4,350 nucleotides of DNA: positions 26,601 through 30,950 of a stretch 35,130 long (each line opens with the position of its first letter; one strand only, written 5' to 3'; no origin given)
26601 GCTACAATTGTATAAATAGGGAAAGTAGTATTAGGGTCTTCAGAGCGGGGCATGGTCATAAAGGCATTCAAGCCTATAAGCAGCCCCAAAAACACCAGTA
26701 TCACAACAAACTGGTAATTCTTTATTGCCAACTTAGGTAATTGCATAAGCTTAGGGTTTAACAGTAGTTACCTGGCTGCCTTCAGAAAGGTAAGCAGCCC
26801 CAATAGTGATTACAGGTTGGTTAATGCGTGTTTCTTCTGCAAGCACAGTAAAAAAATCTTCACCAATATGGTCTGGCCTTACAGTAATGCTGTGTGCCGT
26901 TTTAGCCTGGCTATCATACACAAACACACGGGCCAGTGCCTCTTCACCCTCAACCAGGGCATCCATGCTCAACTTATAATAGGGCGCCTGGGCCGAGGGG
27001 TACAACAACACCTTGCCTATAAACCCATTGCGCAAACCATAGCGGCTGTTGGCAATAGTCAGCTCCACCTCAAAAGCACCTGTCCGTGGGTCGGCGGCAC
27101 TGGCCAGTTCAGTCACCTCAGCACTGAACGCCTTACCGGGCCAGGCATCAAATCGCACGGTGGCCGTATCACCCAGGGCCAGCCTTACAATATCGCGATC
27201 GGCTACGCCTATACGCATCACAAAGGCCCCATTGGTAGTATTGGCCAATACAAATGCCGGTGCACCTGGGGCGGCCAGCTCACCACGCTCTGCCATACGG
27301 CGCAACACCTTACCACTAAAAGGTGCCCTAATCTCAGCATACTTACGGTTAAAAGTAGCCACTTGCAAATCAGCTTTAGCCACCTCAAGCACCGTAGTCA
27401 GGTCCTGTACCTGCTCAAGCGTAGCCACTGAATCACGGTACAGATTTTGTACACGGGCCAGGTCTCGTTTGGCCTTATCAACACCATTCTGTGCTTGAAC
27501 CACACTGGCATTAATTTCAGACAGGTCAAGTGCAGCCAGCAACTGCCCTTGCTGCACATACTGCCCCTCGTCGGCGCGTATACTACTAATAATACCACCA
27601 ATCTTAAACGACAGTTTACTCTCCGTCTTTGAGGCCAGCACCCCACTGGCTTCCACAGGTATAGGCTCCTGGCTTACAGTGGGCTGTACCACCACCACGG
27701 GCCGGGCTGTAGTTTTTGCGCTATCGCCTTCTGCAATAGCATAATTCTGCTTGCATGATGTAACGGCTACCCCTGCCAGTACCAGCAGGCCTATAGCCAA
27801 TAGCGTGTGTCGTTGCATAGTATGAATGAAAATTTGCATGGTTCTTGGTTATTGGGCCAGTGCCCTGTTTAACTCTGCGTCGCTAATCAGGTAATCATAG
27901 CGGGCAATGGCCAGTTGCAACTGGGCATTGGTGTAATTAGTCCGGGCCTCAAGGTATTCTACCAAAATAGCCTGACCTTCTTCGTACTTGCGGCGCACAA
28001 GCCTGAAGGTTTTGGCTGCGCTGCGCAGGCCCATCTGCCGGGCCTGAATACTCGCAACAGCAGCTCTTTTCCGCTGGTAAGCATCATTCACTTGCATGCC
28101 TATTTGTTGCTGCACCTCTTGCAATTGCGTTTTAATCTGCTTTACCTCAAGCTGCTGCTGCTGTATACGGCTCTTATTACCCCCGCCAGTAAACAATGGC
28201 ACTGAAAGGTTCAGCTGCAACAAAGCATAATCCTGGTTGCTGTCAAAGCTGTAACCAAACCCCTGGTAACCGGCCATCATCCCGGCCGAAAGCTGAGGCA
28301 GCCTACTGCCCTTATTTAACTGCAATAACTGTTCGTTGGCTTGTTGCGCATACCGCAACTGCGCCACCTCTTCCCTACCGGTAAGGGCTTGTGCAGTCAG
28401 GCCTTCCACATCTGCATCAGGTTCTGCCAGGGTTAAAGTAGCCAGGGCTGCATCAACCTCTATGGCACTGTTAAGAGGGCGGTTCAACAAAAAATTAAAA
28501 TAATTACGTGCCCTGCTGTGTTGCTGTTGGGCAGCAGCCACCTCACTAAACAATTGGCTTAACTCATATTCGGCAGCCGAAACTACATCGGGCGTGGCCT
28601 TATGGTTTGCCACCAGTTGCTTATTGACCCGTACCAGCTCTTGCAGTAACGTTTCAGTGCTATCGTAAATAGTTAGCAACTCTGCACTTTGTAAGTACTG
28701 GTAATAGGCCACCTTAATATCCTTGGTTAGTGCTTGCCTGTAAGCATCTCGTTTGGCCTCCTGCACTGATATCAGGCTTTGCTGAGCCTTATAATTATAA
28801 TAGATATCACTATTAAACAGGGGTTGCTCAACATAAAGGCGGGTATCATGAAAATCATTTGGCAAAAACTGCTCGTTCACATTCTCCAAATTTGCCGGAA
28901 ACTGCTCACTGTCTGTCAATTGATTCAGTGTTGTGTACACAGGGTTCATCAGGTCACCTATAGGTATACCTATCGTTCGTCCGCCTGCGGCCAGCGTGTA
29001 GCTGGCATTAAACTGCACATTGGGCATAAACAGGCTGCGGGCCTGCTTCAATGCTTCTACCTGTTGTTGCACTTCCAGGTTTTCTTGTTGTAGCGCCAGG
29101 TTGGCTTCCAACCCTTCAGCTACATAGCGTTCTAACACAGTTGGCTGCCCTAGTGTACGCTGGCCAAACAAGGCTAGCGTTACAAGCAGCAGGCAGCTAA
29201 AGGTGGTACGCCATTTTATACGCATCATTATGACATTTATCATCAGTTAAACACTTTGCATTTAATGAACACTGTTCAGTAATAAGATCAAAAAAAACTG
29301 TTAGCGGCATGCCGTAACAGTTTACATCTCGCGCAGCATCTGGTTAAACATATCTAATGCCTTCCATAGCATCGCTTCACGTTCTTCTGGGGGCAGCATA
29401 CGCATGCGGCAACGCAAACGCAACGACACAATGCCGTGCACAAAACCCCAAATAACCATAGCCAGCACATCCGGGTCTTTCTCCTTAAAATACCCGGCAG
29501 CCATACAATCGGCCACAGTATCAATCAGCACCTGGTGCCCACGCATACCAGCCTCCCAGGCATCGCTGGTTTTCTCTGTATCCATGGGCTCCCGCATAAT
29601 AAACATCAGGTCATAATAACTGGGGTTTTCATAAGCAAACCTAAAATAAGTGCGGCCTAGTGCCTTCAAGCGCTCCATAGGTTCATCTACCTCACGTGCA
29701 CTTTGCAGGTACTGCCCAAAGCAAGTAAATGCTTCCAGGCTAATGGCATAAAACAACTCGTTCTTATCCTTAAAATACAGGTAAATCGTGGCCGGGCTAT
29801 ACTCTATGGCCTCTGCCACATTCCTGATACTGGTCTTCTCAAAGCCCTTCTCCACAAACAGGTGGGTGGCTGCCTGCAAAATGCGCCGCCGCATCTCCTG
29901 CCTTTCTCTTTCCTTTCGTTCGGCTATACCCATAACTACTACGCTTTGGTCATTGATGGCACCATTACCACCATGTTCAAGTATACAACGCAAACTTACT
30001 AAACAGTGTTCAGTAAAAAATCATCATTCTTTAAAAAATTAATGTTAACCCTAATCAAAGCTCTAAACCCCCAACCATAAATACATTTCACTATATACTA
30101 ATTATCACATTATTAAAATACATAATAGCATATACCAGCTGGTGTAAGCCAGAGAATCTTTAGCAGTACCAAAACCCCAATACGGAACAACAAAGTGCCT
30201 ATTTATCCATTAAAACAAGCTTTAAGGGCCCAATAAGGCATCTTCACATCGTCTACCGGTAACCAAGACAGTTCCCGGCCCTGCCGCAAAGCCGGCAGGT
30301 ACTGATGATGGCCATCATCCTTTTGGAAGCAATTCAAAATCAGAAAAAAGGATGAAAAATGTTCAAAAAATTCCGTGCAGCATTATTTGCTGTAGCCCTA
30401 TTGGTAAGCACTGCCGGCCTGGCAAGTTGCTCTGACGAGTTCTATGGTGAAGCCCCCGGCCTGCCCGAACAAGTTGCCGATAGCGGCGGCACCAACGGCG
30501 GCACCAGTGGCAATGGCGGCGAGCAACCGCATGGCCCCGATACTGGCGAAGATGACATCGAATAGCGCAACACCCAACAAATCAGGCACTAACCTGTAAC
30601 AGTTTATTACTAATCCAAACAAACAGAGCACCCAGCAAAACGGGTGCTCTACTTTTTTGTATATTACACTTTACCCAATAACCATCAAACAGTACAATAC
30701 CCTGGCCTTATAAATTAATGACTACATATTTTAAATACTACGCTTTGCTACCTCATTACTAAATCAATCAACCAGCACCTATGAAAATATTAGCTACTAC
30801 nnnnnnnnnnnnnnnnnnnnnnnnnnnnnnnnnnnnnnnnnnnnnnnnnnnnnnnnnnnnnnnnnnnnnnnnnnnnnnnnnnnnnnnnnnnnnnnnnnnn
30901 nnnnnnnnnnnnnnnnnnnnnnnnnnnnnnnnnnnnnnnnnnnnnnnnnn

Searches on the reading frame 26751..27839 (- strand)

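Call 17: search_protein_families(library=pfam, proteins=[window:26751-27839:-], max_evalue=0.0001)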
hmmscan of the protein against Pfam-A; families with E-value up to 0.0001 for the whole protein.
window:26751-27839:- (362 aa): 3 families
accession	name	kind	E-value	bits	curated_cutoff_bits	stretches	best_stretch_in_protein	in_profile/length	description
PF16576.10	HlyD_D23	-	1.3e-16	61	30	1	72-272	18-211/214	Barrel-sandwich domain of CusB or HlyD membrane-fusion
PF13437.12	HlyD_3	-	8.5e-15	55.8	22.2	1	170-265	2-96/106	HlyD family secretion protein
PF13533.13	Biotin_lipoyl_2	-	1.7e-07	31.3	29.8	1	75-105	2-32/32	Biotin-lipoyl like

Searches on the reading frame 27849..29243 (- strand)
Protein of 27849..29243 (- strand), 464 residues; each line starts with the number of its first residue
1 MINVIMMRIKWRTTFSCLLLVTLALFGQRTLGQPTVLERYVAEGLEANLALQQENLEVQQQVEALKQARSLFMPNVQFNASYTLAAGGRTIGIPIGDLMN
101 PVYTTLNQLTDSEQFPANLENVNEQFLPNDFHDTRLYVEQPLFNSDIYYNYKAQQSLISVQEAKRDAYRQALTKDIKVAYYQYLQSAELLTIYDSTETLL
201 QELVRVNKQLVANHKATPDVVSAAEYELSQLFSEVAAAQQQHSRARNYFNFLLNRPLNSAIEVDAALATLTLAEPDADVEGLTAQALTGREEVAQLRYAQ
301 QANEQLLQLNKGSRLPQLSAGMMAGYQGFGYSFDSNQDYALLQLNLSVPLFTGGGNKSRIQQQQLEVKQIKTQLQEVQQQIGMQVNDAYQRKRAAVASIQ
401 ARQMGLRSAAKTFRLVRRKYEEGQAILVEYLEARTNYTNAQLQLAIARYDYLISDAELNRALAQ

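Call 5: search_protein_families(library=pfam, proteins=[window:27849-29243:-], max_evalue=0.01)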
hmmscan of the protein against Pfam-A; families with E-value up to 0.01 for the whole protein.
window:27849-29243:- (464 aa): 1 family
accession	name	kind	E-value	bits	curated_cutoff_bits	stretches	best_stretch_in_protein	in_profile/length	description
PF02321.23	OEP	-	3e-46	158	22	2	282-462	4-186/187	Outer membrane efflux protein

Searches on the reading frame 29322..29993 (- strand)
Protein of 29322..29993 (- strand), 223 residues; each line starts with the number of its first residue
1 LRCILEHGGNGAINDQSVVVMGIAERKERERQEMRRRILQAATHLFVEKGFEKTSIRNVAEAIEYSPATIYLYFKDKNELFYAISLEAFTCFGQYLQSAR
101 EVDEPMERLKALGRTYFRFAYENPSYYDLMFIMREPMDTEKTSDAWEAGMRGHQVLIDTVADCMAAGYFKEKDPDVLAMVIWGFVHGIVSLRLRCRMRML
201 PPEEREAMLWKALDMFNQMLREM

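Call 5: search_protein_families(library=pfam, proteins=[window:29322-29993:-], max_evalue=0.01)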
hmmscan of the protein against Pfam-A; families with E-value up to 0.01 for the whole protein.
window:29322-29993:- (223 aa): 4 families
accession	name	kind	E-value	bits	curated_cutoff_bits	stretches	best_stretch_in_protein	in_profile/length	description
PF13305.11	TetR_C_33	-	9.9e-17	61.9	26.8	1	109-214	1-101/103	Tetracyclin repressor-like, C-terminal domain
PF00440.29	TetR_N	-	1.9e-15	56.8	24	1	38-83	1-46/47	Bacterial regulatory proteins, tetR family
PF17932.6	TetR_C_24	-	2.5e-07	31.4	26.4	1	103-188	2-87/114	Tetracyclin repressor-like, C-terminal domain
PF14246.11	TetR_C_7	-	0.0014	19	22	1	108-216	2-113/119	AefR-like transcriptional repressor, C-terminal domain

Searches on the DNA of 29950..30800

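Call 57: search_rna_families(source=window, start=29950, end=30800, threshold=evalue, max_evalue=1)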
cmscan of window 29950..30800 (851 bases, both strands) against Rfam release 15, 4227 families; matches with E-value up to 1: 0.
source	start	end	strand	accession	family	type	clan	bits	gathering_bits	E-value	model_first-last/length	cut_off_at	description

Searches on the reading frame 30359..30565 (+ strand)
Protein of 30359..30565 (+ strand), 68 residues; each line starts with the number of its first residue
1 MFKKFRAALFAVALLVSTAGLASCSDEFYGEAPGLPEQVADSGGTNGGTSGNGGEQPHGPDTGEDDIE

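Call 5: search_protein_families(library=pfam, proteins=[window:30359-30565:+], max_evalue=0.01)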
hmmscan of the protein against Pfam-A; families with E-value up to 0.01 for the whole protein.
window:30359-30565:+ (68 aa): 0 families

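Call 6: search_protein_families(library=ncbifam, proteins=[window:30359-30565:+], max_evalue=1)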
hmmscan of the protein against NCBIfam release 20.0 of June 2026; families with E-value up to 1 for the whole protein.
window:30359-30565:+ (68 aa): 1 family
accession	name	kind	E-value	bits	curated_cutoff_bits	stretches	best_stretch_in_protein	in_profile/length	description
NF038041.1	fim_Mfa1_fam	subfamily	0.22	10.7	130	1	8-36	5-32/495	Mfa1 family fimbria major subunit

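Call 9: find_homologous_proteins(query=window:30359-30565:+, max_evalue=10)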
Query window:30359-30565:+ (68 aa): 1 proteins with E <= 10 among 1 candidates.
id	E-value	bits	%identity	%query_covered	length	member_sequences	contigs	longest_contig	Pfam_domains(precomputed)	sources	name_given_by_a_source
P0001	5.8e-38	145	100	100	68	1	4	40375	-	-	-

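Call 11: find_encoding_contigs(protein=window:30359-30565:+, flank=6000, max_places=6)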
Protein window:30359-30565:+ (68 aa): 4 contigs read that carry it; 4 places shown.
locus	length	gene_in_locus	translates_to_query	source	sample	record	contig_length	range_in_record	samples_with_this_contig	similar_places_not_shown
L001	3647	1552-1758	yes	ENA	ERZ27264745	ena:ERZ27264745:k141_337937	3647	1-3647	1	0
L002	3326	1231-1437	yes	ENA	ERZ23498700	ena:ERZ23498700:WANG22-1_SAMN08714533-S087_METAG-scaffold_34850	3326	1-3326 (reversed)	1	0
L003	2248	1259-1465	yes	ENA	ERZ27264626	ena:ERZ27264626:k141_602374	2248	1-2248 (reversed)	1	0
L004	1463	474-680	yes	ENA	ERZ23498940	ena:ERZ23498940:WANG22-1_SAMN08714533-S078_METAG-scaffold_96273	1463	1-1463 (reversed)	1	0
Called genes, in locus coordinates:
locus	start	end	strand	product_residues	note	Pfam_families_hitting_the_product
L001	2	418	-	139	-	?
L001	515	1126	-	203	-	PF00440:TetR_N, PF17932:TetR_C_24 (weak), PF13305:TetR_C_33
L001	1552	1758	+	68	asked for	-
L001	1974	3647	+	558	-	?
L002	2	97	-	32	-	?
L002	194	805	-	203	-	PF00440:TetR_N, PF17932:TetR_C_24 (weak), PF13305:TetR_C_33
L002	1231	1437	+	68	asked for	-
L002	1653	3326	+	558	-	?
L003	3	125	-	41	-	?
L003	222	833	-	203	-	PF00440:TetR_N, PF17932:TetR_C_24 (weak), PF13305:TetR_C_33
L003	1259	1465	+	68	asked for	-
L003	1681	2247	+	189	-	?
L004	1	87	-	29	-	?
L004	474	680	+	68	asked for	-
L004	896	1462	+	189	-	?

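Call 24: search_protein_representatives(protein=window:30359-30565:+)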
Query: 68 residues. Proteins with E-value up to 0.001 (for the whole library): 5; up to 1e-10: 1; up to 1e-30: 1. The best 5 are listed.
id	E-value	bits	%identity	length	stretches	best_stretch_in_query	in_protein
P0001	1.8e-38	145.1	100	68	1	1-68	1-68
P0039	2.1e-06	43.8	40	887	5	22-53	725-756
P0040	3.1e-05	40.0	42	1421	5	26-59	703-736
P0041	1.4e-04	38.0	49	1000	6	27-56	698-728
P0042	2.1e-04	37.4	33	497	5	21-59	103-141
